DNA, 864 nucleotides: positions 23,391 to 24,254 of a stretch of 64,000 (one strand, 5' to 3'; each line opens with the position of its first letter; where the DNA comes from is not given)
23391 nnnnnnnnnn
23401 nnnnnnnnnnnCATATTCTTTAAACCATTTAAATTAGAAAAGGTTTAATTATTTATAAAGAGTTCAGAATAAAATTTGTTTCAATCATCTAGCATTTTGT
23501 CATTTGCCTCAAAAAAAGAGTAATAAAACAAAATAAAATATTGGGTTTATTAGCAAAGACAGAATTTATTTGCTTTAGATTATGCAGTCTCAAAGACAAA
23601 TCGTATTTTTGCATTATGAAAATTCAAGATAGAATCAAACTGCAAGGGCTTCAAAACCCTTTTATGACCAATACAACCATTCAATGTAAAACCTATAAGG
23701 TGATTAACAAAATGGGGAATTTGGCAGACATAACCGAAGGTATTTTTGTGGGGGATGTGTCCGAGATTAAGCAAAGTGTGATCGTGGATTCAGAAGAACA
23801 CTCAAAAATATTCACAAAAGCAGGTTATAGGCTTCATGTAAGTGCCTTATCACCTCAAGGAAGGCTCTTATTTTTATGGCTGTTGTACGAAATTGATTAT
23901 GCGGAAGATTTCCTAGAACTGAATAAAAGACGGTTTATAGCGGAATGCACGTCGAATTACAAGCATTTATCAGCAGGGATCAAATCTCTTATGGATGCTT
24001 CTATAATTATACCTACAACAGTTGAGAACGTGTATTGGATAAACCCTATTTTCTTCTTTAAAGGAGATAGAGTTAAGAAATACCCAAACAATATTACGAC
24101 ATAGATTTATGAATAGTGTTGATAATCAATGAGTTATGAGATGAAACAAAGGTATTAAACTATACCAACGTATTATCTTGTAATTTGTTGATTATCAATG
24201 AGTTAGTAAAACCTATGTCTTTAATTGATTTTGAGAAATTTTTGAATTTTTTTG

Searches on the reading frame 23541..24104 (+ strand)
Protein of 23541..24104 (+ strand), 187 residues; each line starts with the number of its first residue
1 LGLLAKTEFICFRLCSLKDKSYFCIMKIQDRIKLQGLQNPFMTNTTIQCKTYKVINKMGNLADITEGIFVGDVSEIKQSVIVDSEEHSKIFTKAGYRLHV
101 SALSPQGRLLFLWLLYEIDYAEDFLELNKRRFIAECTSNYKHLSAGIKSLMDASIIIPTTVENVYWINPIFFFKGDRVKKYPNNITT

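Call 12: search_protein_families(library=pfam, max_evalue=0.01, proteins=[window:23541-24104:+])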
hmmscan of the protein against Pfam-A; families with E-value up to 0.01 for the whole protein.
window:23541-24104:+ (187 aa): 1 family
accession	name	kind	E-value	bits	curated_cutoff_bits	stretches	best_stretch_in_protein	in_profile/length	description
PF05732.17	RepL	-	3.2e-05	23.9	20.3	1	73-180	20-128/164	Firmicute plasmid replication protein (RepL)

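Call 84: search_protein_families(library=phrogs, max_evalue=0.01, proteins=[window:23541-24104:+])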
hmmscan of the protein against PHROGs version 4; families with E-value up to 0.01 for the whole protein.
window:23541-24104:+ (187 aa): 0 families
